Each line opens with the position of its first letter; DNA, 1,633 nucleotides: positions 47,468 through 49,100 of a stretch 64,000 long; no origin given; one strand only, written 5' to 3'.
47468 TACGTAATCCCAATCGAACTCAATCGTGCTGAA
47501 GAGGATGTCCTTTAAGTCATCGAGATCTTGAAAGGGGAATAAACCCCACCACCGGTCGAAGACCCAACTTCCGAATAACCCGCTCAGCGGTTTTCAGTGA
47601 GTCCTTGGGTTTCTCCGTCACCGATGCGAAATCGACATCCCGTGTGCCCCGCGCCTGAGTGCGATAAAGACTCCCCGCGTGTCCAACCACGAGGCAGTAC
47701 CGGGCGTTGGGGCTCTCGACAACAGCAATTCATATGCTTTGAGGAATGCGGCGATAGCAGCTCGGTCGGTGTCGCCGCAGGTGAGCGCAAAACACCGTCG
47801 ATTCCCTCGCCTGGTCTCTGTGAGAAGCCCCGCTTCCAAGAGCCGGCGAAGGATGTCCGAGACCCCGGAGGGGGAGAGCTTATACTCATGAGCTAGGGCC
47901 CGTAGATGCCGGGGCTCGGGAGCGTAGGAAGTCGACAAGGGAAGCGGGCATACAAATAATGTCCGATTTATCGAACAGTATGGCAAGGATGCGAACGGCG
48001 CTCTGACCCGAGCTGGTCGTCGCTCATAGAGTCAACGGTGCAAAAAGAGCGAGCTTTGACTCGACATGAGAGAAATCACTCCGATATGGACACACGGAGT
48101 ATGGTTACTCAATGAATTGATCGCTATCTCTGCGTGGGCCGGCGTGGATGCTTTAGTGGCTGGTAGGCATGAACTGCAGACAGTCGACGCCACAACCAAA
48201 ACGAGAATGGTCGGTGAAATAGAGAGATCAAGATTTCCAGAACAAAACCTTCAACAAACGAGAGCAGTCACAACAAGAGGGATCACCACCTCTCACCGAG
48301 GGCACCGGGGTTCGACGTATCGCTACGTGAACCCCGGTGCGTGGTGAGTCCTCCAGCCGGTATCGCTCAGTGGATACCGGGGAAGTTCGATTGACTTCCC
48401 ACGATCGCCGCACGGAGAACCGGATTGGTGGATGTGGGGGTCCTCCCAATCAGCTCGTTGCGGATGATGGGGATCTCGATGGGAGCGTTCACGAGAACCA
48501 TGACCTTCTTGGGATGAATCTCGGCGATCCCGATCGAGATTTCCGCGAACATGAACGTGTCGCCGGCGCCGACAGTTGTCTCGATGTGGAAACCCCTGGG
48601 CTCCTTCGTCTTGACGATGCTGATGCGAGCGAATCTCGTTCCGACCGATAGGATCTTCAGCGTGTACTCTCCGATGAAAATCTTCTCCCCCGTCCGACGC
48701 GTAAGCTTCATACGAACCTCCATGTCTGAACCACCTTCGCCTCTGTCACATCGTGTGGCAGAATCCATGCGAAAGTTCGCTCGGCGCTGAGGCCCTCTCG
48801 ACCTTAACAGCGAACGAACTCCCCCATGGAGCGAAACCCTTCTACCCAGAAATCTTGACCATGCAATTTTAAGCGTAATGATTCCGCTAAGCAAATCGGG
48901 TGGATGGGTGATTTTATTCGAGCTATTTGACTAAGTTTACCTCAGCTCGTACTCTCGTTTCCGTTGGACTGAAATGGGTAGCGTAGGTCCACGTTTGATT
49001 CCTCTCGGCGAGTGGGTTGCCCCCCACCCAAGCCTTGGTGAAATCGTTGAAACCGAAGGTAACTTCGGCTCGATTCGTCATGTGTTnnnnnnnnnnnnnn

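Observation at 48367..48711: CsrA encoded as a single-chain tandem of two degenerate CsrA halves (natural covalent pseudo-dimer?)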

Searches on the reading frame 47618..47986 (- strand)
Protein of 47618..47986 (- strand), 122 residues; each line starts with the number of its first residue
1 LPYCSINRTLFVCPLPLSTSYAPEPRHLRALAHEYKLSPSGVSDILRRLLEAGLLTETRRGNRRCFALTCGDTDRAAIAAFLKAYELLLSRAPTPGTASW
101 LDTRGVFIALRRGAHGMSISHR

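Call 10: search_protein_families(library=pfam, proteins=[window:47618-47986:-], max_evalue=0.001)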
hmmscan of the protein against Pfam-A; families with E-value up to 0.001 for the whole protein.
window:47618-47986:- (122 aa): 1 family
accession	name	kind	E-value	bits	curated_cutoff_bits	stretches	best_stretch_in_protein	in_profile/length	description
PF24410.1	wHTH-HSP90_Na-assoc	-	0.00092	19.9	23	0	16-49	19-53/55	wHTH-Hsp90_Na associated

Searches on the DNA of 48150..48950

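Call 72: search_rna_families(source=window, start=48150, end=48950, threshold=evalue, max_evalue=5)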
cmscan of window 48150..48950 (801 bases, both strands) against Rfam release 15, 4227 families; matches with E-value up to 5: 2.
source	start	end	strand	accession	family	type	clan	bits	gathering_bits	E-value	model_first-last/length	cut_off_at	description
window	48766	48828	-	RF00997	mir-942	Gene; miRNA;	-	22.1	100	0.14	1-86/86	no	mir-942 microRNA precursor family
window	48299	48343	+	RF04062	MIR949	Gene; miRNA;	-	16.6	100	4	1-106/106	no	MIR949 microRNA precursor family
